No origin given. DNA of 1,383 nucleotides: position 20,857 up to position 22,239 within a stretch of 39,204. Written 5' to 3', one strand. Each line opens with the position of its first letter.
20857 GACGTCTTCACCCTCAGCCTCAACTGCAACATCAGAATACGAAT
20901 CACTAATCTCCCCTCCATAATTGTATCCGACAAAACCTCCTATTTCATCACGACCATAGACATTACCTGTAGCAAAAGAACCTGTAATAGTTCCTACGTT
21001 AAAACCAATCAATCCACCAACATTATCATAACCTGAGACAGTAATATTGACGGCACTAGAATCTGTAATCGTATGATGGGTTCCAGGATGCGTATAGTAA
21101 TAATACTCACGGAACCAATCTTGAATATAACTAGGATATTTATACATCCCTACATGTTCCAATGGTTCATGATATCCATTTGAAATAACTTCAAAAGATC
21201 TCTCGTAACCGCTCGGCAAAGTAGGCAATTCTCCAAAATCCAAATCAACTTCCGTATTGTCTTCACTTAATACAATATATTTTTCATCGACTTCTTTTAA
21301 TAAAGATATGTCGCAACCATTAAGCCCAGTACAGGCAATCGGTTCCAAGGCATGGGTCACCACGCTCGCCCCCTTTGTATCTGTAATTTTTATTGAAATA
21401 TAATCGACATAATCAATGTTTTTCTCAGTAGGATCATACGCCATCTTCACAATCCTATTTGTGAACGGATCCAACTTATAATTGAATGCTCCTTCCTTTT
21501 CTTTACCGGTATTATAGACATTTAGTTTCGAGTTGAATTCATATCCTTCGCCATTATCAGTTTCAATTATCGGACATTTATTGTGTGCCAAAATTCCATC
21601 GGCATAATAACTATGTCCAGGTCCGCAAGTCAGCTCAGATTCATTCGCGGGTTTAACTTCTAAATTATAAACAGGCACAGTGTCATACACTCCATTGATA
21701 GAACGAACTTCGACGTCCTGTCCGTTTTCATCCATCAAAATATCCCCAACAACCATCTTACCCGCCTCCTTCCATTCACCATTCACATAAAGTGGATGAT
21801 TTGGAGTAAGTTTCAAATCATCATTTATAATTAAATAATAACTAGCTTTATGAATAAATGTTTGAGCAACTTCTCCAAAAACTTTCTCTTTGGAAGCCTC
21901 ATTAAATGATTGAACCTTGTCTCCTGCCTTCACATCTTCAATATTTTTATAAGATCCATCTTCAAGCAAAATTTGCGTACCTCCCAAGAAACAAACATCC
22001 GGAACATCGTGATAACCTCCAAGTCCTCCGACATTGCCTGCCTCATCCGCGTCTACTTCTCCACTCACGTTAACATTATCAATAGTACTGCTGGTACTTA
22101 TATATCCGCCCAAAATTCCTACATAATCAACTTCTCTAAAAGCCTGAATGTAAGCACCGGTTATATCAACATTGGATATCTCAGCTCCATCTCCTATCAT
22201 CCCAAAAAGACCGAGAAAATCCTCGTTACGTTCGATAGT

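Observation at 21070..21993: Hint / bacterial-intein-like autoprocessing domain plus a 170-aa orphan module interrupting a beta-helix stalk of giant protein B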

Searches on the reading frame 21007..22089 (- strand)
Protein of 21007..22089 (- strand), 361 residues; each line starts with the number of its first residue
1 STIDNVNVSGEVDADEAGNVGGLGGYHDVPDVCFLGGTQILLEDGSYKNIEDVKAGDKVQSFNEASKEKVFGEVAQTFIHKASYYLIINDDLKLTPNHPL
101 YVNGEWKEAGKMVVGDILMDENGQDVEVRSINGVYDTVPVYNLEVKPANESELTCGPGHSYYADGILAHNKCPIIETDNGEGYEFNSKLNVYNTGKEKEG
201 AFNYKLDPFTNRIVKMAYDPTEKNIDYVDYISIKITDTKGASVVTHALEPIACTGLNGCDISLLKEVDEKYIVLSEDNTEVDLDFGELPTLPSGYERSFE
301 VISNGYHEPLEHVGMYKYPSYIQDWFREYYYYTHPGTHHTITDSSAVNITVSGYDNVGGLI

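Call 8: search_solved_structures(query=window:21070-21993:-, max_evalue=1, show_alignments=3)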
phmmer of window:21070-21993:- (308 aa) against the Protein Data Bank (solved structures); distinct sequences matched with E-value up to 1: 9.
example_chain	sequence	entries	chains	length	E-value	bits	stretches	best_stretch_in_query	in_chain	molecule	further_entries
2lwy_A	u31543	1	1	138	3.2e-10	43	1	2-114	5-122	BACTERIAL INTEIN-LIKE DOMAIN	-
8r2c_A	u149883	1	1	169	7e-06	28.7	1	4-77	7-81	von willebrand factor type A (VWA) domain was originally protein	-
8w20_A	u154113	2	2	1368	0.0048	19.4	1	2-96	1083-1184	Intein C-terminal splicing domain-containing protein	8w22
6y75_A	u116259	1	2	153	0.033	16.7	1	2-137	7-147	NAD(P)(+)--arginine ADP-ribosyltransferase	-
6tmm_AAA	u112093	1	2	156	0.035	16.6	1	2-137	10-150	NAD(P)(+)--arginine ADP-ribosyltransferase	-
6y75_B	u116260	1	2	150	0.037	16.5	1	2-137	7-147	NAD(P)(+)--arginine ADP-ribosyltransferase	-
6tmm_BBB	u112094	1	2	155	0.038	16.5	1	2-137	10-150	NAD(P)(+)--arginine ADP-ribosyltransferase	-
1gpp_A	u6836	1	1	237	0.31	13.5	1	1-35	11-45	ENDONUCLEASE PI-SCEI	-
1dfa_A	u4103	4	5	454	0.96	11.9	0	1-33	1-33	PI-SCEI ENDONUCLEASE | ENDONUCLEASE PI-SCEI | PI-SCEI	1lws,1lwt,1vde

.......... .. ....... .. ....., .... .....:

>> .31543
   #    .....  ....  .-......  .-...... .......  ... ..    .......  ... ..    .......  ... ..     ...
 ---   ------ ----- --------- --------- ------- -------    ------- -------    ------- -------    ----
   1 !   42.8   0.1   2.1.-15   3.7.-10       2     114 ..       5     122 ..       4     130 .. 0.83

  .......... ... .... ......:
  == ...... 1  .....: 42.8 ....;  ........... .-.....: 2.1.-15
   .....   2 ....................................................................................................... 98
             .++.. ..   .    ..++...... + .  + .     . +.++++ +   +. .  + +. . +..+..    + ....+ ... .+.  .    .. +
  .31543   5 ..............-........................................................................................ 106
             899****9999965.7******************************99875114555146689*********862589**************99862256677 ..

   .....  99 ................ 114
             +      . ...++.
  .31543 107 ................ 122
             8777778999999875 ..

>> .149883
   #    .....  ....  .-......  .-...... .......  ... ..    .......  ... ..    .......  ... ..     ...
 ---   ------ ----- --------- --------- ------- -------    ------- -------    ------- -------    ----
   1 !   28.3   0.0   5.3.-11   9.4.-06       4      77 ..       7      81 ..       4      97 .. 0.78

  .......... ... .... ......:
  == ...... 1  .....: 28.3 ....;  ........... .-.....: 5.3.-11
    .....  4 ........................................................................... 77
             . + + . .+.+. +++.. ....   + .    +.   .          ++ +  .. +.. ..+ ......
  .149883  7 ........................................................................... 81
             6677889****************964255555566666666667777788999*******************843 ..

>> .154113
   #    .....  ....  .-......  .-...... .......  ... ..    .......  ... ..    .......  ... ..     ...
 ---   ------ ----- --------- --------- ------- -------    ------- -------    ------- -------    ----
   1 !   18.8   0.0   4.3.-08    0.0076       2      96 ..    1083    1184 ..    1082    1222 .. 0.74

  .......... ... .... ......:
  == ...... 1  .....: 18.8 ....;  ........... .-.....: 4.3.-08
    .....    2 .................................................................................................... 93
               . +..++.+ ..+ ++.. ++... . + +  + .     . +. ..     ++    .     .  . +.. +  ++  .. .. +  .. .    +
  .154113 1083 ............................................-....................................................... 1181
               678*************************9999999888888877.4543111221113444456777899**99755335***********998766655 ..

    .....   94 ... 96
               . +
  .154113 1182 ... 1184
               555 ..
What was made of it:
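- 21784..21816 (-): Block B, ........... (T-x-x-H). Aligns to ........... of 2LWY (call 8).
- On HINT superfamily: Only the sequence match to the solved 2LWY structure is available (call 8).
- Closest known: Type-A bacterial intein-like. Same: The best solved-structure sequence match is 2LWY (call 8).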

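Call 9: search_protein_families(library=ncbifam, proteins=[window:21007-22089:-], max_evalue=0.1)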
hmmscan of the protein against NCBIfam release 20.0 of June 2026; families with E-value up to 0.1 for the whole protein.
window:21007-22089:- (361 aa): 4 families
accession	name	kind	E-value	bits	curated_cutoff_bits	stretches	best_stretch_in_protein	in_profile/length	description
TIGR01445.1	intein_Nterm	domain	0.00018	22.4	24.5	1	33-102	1-83/83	intein N-terminal splicing region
TIGR01443.1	intein_Cterm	domain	0.0009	19.4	15.6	0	158-170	10-23/24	intein C-terminal splicing region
NF038136.1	rSAM_Rv_intein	exception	0.008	15.1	700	1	32-71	75-114/574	intein-containing Rv2578c family radical SAM protein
NF038162.1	RtcB_rel_intein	exception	0.015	13.3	1150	1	27-116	91-185/961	intein-containing RtcB family protein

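Call 19: predict_structure(protein=window:21007-22089:-)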
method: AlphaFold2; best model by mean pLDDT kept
length: 361 residues; sequences in the alignment: 1
mean_pLDDT: 31.9   pTM: 0.20
mean pLDDT of the five models: 31.9, 28.5, 27.0, 25.9, 25.7
residues with pLDDT >= 90: 0; 70-90: 0; 50-70: 15; < 50: 346
segments of 3 or more residues with pLDDT < 50: 1-40, 59-361
pLDDT, mean of each block of 10 residues (from residue 1): 29 32 31 38 57 50 36 28 24 29 34 27 25 22 28 27 24 31 37 33 39 37 34 30 28 30 27 29 34 31 30 33 36 32 30 27 28
secondary structure, 60 per line:
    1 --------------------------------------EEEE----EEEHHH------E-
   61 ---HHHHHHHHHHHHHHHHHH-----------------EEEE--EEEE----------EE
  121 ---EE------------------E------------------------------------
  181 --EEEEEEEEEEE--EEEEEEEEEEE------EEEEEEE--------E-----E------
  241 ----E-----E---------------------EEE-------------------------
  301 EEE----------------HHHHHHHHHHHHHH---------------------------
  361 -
elements in order: E39-42 E47-49 H64-81 E99-102 E105-108 E183-193 E196-206 E213-219 E273-275 E301-303 H320-333
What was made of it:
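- On HINT superfamily: Single-sequence AF2 of aa 1600-1960 gave pLDDT 32 (call 19).
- The single-sequence AF2 run failed with pLDDT 32 (call 19).
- Tried and rejected: Single-sequence AF2 of aa 1600-1960 was unusable, with pLDDT 32 (call 19).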

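Call 37: find_related_loci(query=A2, collection=genome_contigs, flank=4000)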
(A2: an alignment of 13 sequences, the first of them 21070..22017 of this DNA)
Query A2 (316 aa) in genome_contigs; peptide patterns used: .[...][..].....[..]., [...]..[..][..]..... (x = any residue, [..] = any of these).
45 stretches matched a pattern; 23 encode a relative of the query (tblastn E <= 1e-3); 22 distinct loci.
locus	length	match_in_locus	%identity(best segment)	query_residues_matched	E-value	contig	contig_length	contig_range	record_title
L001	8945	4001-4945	78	1-316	8e-174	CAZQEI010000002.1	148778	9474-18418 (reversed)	MAG TPA_asm: uncultured Gammaproteobacteria bacterium isolate SRP272421_co2_478 genome assembly, contig: NODE_61_length_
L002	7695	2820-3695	44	7-305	2e-72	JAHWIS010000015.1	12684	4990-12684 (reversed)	MAG: Candidatus Woesearchaeota archaeon isolate YT3_319 k127_8277725, whole genome shotgun sequence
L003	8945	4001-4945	54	1-316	8e-120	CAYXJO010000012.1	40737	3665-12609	MAG TPA_asm: uncultured Gammaproteobacteria bacterium isolate SRP263991_co4_11 genome assembly, contig: NODE_981_length_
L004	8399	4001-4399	46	9-147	4e-35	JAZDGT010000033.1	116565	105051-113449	MAG: Methanobacteriota archaeon isolate MEGAHIT-group-0.28 k141_18358858, whole genome shotgun sequence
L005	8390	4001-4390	49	8-147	4e-35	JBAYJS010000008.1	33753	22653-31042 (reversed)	MAG: Candidatus Buchananbacteria bacterium isolate SO_2016_GW1_61 scaffold02353_OW334_2016, whole genome shotgun sequenc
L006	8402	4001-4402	44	8-147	1e-34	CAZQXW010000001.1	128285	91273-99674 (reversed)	MAG TPA_asm: uncultured Thermoplasmatales archaeon isolate SRP332253_co2_211 genome assembly, contig: NODE_79_length_128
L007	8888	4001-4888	39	1-158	6e-31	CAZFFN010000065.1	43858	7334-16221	MAG TPA_asm: uncultured Thermoplasmatales archaeon isolate SRP067234_co1_26 genome assembly, contig: k99_312243, whole g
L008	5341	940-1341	45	10-153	1e-30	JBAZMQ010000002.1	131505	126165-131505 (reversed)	MAG: Patescibacteria group bacterium isolate SO_2017_LW4_47 scaffold_423_c1_LW137-91_2017, whole genome shotgun sequence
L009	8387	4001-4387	44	9-147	2e-28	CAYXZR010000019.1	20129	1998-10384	MAG TPA_asm: uncultured Gammaproteobacteria bacterium isolate SRP334346_co1_99 genome assembly, contig: NODE_2370_length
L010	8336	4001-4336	39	9-119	4e-21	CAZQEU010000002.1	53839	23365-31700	MAG TPA_asm: uncultured Thermoplasmatales archaeon isolate SRP332253_co2_91 genome assembly, contig: NODE_502_length_538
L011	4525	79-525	34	9-161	2e-16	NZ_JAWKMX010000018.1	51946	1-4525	MAG: Flavobacterium sp. isolate BC1.50 BC1.50.fa-18, whole genome shotgun sequence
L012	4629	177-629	33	9-162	1e-15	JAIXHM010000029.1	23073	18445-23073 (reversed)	MAG: Flavobacterium sp. isolate bin08 ROSE_m_32_bin8_000581, whole genome shotgun sequence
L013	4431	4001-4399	35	9-120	6e-15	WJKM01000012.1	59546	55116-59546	MAG: Candidatus Dojkabacteria bacterium isolate Bin_125 k141_2022713, whole genome shotgun sequence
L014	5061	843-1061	38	64-141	7e-14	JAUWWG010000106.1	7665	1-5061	MAG: Thermoplasmatota archaeon isolate CSMAG_2652 CSMAG_2652_k127_1544308_length_7665_cov_34.0098, whole genome shotgun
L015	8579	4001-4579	27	9-189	4e-15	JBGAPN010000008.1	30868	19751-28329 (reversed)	MAG: Limisphaerales bacterium isolate MAG_AAO_H125.19 AAOH125-19_opera_contig_3148, whole genome shotgun sequence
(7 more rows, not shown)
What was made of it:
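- Closest known: Type-A bacterial intein-like. Different: The hosts are uncultivated lineages, including a Woesearchaeota MAG (call 37).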
